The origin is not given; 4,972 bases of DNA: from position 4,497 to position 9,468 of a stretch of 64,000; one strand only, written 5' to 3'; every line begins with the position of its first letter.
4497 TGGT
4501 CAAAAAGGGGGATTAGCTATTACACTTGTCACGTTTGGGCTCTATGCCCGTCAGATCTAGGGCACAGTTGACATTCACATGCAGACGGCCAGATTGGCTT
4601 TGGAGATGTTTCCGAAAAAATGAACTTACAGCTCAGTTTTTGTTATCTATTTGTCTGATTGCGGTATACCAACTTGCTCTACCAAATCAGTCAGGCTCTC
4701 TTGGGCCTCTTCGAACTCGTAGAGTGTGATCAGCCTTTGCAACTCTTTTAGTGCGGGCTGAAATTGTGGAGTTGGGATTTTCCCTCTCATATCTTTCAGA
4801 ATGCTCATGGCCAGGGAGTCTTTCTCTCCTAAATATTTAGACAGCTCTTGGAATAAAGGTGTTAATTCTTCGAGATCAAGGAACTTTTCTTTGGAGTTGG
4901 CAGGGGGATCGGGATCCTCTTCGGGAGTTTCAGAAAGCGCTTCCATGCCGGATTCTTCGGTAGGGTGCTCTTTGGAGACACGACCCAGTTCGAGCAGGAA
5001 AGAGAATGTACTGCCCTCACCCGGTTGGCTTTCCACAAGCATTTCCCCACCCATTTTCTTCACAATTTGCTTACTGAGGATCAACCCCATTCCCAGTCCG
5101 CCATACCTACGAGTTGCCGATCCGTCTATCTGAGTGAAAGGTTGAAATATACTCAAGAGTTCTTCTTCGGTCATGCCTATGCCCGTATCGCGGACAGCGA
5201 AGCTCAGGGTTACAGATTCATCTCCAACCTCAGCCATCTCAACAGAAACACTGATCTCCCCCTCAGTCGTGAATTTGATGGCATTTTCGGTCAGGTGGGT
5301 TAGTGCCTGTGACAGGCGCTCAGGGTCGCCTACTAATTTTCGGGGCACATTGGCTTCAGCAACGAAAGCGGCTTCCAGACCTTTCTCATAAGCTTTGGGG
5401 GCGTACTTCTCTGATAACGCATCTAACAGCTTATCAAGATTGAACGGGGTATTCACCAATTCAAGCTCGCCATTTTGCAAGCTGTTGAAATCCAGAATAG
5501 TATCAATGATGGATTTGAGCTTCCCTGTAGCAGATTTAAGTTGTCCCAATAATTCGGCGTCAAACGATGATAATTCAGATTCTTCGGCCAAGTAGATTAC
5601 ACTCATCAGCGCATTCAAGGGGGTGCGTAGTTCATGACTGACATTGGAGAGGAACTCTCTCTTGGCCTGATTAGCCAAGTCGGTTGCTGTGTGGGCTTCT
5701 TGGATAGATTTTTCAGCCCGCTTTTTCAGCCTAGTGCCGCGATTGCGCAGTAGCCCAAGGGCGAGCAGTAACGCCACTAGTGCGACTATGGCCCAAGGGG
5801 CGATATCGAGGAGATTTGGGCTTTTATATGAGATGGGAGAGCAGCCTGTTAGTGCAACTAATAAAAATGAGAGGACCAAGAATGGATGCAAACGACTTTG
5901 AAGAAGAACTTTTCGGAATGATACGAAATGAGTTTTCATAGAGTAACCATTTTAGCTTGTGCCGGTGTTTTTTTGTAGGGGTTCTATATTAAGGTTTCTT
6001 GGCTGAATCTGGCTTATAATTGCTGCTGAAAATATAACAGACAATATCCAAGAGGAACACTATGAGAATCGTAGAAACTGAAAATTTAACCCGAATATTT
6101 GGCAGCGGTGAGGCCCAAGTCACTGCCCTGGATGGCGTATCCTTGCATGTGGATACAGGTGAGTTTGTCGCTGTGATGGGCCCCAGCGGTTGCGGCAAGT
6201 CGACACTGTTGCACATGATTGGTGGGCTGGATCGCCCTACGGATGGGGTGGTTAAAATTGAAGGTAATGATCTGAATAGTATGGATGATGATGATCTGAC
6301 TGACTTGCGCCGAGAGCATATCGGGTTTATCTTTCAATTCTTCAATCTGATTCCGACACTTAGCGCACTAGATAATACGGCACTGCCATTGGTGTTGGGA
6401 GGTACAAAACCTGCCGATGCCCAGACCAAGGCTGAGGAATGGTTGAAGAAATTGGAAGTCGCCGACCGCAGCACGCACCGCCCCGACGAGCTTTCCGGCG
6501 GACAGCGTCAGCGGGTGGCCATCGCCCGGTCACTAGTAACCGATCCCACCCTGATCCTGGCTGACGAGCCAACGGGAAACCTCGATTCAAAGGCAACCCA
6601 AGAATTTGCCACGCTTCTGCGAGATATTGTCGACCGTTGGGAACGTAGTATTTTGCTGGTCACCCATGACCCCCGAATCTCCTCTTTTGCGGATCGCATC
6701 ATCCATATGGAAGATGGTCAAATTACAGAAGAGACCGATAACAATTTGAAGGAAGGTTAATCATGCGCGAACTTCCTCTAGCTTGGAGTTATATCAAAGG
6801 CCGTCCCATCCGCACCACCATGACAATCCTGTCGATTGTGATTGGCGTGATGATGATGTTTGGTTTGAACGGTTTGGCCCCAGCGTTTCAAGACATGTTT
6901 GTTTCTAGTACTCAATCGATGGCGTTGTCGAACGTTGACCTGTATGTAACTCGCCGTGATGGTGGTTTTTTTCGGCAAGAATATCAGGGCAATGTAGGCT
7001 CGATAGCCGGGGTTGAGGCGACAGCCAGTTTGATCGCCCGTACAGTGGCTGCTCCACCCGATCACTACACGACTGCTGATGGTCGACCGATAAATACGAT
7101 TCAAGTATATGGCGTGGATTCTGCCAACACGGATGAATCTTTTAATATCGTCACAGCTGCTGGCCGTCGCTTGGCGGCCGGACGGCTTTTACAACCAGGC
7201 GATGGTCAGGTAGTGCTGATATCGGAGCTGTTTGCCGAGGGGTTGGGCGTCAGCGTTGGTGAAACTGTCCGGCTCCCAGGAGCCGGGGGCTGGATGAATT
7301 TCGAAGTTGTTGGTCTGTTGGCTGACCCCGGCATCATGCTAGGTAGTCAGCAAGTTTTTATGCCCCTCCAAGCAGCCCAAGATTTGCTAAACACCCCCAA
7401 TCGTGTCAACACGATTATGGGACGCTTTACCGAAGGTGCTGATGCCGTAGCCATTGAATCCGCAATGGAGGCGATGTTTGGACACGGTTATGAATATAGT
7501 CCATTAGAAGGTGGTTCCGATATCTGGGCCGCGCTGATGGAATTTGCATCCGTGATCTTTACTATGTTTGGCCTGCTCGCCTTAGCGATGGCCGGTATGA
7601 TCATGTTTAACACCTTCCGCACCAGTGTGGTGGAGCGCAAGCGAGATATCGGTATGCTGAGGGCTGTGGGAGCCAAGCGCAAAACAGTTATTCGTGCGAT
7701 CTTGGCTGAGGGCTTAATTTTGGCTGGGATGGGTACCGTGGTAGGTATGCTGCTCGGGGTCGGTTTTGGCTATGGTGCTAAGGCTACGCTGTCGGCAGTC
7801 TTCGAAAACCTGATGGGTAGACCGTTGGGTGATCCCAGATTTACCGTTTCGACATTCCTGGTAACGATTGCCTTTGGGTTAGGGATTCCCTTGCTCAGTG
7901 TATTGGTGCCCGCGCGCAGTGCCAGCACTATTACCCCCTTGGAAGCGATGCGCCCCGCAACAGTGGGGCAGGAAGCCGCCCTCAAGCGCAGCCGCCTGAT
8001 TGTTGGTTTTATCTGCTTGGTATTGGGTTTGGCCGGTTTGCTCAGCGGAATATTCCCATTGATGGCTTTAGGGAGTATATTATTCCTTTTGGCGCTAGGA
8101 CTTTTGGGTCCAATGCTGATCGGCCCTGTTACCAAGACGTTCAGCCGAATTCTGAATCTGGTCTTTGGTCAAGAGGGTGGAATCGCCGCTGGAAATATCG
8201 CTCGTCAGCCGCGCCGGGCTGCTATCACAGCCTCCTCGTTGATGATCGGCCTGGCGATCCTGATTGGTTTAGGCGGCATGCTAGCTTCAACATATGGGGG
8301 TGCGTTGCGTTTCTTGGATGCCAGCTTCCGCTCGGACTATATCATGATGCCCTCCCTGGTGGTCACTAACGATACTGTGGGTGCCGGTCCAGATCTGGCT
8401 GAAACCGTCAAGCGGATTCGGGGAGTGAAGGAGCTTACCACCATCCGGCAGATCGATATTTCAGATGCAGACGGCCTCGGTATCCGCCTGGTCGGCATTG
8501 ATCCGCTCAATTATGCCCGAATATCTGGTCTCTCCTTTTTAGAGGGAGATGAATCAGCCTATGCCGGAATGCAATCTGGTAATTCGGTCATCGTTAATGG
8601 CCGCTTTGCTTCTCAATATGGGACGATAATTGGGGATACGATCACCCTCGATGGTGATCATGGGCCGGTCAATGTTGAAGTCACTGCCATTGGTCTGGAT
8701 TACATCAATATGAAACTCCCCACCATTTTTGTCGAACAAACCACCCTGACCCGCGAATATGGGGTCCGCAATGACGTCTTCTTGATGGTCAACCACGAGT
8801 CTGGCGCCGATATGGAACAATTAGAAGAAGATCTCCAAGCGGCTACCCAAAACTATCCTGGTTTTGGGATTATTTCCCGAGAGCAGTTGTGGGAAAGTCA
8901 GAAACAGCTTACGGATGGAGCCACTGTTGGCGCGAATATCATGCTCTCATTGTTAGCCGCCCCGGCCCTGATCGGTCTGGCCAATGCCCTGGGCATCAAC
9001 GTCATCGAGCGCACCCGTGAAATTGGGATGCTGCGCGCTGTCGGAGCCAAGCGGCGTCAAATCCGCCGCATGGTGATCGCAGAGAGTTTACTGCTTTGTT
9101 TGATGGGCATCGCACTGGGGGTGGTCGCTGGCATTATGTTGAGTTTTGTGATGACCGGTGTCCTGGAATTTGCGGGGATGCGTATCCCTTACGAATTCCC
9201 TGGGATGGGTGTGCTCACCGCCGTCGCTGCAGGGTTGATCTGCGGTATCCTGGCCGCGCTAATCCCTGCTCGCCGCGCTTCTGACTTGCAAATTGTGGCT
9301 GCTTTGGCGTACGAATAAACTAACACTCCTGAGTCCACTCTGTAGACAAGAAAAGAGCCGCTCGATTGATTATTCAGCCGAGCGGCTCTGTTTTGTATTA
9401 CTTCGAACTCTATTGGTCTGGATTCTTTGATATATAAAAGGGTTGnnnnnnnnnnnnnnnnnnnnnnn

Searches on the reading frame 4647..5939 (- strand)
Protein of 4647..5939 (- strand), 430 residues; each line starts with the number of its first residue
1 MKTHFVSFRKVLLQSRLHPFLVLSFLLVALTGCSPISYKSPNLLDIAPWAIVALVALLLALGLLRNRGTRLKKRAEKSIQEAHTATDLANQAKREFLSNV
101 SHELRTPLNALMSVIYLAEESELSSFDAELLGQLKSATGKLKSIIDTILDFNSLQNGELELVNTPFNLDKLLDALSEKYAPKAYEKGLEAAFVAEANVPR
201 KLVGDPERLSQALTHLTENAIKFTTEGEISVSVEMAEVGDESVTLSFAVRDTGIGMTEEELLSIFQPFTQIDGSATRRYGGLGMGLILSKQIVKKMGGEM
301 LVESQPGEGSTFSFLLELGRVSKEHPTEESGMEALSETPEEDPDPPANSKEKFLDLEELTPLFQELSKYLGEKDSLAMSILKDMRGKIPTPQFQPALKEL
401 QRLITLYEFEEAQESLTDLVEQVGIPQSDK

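Call 6: search_protein_families(library=pfam, proteins=[window:4647-5939:-])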
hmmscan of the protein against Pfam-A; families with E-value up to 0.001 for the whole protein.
window:4647-5939:- (430 aa): 2 families
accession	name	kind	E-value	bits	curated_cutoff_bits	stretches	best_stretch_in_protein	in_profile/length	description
PF02518.31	HATPase_c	-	5.8e-27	94.8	26.4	1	204-318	1-109/111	Histidine kinase-, DNA gyrase B-, and HSP90-like ATPase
PF00512.31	HisKA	-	1.6e-14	54.1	26.9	1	92-157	1-66/66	His Kinase A (phospho-acceptor) domain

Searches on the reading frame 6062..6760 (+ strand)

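Call 6: search_protein_families(library=pfam, proteins=[window:6062-6760:+])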
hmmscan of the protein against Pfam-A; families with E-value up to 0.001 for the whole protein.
window:6062-6760:+ (232 aa): 5 families
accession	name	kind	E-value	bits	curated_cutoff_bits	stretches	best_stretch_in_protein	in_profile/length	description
PF00005.33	ABC_tran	-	1.9e-36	126.1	25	1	23-171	1-136/137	ABC transporter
PF13304.12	AAA_21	-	7.5e-06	26.7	27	0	141-206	235-302/304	AAA domain, putative AbiEii toxin, Type IV TA system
PF02463.25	SMC_N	-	1.6e-05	24.9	40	0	140-217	133-212/220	RecF/RecN/SMC N terminal domain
PF13191.12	AAA_16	-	0.00025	22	32.6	1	29-190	18-124/167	AAA ATPase domain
PF13401.12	AAA_22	-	0.00047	20.9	27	0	32-76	4-49/130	AAA domain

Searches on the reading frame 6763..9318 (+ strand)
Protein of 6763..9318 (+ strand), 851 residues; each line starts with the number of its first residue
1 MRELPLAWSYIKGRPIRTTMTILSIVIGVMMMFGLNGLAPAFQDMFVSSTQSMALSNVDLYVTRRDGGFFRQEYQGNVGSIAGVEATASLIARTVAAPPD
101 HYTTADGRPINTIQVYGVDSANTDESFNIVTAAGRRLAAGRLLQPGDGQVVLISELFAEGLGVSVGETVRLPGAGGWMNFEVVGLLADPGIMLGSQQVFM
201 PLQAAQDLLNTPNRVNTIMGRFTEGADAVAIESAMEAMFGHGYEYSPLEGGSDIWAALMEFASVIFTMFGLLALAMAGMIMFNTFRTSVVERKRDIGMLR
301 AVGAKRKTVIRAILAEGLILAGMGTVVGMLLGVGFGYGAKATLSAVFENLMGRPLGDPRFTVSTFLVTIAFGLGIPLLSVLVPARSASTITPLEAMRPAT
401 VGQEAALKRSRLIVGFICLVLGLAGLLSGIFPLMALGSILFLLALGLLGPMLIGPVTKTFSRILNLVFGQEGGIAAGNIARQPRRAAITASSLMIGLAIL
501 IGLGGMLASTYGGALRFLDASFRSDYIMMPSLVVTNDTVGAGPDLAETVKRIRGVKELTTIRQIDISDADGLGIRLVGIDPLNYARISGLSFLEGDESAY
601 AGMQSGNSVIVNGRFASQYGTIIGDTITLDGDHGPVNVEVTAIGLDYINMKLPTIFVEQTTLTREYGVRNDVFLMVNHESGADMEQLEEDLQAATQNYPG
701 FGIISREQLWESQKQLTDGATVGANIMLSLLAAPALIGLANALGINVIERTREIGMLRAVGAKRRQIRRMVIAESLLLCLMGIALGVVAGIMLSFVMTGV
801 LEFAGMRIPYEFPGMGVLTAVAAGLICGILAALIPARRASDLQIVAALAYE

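Call 6: search_protein_families(library=pfam, proteins=[window:6763-9318:+])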
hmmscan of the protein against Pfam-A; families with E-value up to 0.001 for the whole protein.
window:6763-9318:+ (851 aa): 2 families
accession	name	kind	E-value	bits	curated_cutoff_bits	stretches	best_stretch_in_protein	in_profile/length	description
PF02687.27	FtsX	-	2.6e-37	128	25.5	2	726-841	2-117/120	FtsX-like permease C-terminal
PF12704.14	MacB_PCD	-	7.7e-30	105.2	27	2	18-237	1-206/207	MacB-like periplasmic core domain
